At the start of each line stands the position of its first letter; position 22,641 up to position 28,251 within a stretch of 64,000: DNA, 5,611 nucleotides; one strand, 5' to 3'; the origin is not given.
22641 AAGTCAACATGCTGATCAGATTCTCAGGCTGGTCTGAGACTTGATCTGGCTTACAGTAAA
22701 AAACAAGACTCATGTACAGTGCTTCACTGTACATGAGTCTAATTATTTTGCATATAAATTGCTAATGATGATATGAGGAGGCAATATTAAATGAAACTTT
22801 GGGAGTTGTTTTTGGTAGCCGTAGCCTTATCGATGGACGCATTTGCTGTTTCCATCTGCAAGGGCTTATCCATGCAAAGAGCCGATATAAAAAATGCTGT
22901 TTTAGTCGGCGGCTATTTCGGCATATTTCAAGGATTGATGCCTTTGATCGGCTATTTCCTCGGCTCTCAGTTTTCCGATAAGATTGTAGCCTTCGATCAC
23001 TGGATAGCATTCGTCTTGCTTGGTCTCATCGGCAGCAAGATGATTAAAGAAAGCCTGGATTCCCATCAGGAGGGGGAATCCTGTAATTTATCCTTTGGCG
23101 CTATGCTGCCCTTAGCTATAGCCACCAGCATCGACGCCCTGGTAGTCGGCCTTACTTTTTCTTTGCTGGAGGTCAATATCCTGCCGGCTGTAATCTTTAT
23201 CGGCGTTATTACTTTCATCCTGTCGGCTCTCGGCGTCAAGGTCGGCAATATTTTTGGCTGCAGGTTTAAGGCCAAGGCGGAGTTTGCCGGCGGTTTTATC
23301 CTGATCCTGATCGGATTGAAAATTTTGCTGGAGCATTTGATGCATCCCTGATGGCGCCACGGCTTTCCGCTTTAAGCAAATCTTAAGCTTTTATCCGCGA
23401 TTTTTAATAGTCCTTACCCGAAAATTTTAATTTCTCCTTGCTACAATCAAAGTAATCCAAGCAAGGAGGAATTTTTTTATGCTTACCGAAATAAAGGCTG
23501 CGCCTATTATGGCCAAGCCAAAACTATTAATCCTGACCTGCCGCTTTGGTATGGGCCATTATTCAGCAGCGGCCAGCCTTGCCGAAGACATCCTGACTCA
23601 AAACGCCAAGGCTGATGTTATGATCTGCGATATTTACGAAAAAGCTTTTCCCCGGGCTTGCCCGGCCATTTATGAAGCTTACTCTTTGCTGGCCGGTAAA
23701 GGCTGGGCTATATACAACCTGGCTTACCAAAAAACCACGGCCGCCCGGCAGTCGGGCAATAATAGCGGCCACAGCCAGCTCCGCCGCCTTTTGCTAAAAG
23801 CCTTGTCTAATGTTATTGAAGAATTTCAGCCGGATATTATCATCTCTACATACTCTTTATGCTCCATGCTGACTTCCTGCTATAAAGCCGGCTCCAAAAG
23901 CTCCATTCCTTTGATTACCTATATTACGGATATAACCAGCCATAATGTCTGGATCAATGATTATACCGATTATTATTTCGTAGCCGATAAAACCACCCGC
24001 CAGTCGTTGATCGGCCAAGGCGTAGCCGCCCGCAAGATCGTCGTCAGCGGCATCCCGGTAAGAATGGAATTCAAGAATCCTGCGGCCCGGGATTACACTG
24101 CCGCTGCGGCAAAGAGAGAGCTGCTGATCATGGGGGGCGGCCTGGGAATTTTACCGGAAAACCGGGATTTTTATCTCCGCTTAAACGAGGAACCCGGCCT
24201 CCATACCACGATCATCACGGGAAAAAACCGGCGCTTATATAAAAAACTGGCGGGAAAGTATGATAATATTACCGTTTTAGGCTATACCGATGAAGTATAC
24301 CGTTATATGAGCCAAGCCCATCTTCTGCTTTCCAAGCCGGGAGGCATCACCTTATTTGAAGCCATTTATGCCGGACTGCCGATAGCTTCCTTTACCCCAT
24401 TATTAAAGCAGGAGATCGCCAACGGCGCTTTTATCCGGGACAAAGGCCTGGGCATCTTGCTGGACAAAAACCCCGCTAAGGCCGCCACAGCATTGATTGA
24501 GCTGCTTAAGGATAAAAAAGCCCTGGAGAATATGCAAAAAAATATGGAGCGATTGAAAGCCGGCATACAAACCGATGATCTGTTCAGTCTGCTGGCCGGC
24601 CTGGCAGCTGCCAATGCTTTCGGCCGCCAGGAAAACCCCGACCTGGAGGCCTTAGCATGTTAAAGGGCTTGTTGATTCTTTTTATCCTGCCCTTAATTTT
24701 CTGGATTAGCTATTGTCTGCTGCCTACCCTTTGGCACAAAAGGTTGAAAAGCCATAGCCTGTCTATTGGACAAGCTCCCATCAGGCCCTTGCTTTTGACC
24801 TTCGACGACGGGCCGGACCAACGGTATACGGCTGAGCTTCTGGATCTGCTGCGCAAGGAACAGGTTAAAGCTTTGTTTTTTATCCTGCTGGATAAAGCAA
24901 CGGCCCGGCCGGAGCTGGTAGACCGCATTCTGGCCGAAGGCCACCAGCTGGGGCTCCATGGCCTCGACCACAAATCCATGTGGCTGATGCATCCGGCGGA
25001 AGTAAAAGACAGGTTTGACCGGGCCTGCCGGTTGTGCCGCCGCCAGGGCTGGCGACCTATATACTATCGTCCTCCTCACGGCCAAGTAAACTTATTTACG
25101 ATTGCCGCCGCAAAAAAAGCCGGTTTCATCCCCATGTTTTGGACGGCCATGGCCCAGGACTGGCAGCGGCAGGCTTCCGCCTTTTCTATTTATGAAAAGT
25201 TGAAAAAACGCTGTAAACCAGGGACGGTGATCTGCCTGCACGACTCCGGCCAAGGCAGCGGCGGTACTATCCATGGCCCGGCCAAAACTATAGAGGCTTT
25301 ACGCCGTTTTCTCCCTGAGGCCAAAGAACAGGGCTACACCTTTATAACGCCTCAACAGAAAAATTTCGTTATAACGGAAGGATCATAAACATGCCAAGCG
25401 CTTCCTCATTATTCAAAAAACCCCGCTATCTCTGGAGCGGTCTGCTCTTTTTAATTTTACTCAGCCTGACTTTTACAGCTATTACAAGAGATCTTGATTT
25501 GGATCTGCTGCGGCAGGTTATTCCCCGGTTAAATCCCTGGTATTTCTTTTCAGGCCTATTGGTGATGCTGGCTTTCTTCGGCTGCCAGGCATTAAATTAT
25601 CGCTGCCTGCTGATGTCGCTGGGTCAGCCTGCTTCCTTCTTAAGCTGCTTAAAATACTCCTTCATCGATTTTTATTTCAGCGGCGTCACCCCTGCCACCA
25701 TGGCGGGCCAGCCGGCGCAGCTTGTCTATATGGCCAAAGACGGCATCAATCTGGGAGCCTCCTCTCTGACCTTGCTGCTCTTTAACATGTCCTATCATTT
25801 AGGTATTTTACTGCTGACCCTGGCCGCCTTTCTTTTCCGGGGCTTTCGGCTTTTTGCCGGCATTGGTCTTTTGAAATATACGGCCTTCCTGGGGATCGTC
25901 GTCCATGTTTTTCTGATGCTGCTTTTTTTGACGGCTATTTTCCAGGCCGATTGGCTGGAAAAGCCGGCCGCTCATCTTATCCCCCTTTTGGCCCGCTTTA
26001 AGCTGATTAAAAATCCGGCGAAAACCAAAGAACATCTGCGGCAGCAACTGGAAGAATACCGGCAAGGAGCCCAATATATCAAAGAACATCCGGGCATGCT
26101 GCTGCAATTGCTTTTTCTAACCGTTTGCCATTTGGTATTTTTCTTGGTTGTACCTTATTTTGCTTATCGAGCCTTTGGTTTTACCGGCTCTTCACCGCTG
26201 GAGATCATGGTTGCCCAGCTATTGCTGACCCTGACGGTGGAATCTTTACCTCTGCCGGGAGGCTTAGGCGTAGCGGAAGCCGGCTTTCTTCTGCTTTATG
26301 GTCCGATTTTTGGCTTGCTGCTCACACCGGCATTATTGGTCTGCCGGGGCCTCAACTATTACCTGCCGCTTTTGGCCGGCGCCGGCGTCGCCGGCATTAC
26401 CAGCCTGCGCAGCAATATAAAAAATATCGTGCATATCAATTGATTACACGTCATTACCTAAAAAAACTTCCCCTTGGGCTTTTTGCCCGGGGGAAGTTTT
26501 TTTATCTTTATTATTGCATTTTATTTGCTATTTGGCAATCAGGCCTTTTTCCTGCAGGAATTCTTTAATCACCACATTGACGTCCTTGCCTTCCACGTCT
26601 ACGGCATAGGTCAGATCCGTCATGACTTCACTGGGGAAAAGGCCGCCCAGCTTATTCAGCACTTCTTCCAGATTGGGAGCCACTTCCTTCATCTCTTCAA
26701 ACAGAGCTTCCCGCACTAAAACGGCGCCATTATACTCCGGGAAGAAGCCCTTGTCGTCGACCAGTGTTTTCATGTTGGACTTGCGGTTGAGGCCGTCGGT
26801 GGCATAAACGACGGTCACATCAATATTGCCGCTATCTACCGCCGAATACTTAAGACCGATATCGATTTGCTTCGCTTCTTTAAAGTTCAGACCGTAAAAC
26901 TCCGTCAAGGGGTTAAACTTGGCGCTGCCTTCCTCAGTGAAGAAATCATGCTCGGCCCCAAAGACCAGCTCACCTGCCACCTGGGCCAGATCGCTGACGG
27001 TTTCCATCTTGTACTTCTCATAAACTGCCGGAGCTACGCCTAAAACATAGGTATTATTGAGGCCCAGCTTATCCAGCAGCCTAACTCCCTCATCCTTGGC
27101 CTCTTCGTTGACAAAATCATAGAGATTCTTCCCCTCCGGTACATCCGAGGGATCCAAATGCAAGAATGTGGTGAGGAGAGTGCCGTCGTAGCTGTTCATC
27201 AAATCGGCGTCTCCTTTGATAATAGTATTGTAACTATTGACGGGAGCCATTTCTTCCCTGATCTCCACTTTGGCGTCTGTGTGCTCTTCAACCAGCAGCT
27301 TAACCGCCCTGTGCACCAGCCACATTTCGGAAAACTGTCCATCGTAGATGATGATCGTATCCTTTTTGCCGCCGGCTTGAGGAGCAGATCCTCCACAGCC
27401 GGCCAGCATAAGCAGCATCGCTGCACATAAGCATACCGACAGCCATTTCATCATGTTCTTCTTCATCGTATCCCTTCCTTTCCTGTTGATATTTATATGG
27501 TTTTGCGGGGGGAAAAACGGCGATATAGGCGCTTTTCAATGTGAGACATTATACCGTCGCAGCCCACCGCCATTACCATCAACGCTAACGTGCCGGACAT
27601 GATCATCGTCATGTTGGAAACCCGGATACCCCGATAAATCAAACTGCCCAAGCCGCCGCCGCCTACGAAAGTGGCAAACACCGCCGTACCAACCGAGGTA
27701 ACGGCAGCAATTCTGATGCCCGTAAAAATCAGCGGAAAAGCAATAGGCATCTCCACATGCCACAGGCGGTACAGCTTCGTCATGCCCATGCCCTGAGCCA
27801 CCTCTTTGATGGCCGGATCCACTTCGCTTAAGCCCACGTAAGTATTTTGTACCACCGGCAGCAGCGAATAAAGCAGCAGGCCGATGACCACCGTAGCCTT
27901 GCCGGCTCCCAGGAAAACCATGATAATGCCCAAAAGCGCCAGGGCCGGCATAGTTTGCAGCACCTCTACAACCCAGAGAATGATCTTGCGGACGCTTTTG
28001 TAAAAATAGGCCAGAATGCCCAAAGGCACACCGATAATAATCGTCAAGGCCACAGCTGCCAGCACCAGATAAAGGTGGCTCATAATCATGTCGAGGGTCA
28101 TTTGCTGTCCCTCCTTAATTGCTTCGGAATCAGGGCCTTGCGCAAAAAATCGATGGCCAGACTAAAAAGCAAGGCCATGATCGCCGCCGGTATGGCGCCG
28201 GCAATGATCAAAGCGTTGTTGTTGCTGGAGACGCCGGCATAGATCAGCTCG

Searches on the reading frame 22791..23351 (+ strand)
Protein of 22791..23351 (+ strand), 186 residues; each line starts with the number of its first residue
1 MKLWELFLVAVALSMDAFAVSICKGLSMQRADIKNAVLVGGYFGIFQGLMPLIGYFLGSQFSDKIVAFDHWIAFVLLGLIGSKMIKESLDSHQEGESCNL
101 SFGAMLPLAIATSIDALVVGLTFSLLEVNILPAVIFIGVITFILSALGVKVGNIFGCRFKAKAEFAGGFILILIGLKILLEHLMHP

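Call 60: search_protein_families(library=pfam, max_evalue=1e-8, proteins=[window:22791-23351:+])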
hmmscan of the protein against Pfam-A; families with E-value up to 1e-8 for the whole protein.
window:22791-23351:+ (186 aa): 1 family
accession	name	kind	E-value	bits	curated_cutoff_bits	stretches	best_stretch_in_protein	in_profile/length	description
PF02659.21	Mntp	-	1.1e-51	175.1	24.4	1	32-179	3-152/152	Putative manganese efflux pump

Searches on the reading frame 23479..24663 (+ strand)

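Call 60: search_protein_families(library=pfam, max_evalue=1e-8, proteins=[window:23479-24663:+])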
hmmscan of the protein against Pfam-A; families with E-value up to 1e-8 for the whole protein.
window:23479-24663:+ (394 aa): 2 families
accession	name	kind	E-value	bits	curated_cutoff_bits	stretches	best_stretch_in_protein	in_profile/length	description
PF06925.17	MGDG_synth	-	4.2e-24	86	25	1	27-194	1-169/169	Monogalactosyldiacylglycerol (MGDG) synthase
PF00534.26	Glycos_transf_1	-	9.1e-09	35.5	26.4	0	242-356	49-169/172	Glycosyl transferases group 1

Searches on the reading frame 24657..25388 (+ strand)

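Call 60: search_protein_families(library=pfam, max_evalue=1e-8, proteins=[window:24657-25388:+])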
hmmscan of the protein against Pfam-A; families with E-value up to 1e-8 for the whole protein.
window:24657-25388:+ (243 aa): 1 family
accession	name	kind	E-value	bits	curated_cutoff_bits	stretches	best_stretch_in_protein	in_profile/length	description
PF01522.26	Polysacc_deac_1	-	4e-25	88.6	23.1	1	41-157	5-121/124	Polysaccharide deacetylase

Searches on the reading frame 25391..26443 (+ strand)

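Call 60: search_protein_families(library=pfam, max_evalue=1e-8, proteins=[window:25391-26443:+])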
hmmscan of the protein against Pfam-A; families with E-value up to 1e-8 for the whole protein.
window:25391-26443:+ (350 aa): 1 family
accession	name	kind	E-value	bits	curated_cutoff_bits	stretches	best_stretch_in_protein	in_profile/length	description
PF03706.18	LPG_synthase_TM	-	2.8e-32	112.8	33.4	1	19-330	7-302/302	Lysylphosphatidylglycerol synthase TM region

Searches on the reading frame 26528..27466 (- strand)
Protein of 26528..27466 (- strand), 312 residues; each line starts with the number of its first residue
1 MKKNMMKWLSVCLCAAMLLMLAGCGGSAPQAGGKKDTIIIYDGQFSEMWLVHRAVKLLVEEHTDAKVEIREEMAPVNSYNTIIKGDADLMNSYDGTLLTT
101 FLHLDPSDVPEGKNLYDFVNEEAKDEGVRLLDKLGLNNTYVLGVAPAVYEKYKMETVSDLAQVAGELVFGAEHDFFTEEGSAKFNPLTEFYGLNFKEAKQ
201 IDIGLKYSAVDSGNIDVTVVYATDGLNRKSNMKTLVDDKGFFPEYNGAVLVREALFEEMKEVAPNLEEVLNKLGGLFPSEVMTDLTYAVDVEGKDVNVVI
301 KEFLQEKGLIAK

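Call 60: search_protein_families(library=pfam, max_evalue=1e-8, proteins=[window:26528-27466:-])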
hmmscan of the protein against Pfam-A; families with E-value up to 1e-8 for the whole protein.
window:26528-27466:- (312 aa): 1 family
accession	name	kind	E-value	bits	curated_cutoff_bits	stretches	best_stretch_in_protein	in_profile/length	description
PF04069.17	OpuAC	-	9.8e-39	133.9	21.2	1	37-306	2-257/257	Substrate binding domain of ABC-type glycine betaine transport system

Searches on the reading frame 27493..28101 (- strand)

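Call 60: search_protein_families(library=pfam, max_evalue=1e-8, proteins=[window:27493-28101:-])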
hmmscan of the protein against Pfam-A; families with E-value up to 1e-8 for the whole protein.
window:27493-28101:- (202 aa): 1 family
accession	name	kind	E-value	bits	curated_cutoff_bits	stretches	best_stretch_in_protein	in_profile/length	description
PF00528.27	BPD_transp_1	-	1e-25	91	26.4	1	24-192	1-182/184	Binding-protein-dependent transport system inner membrane component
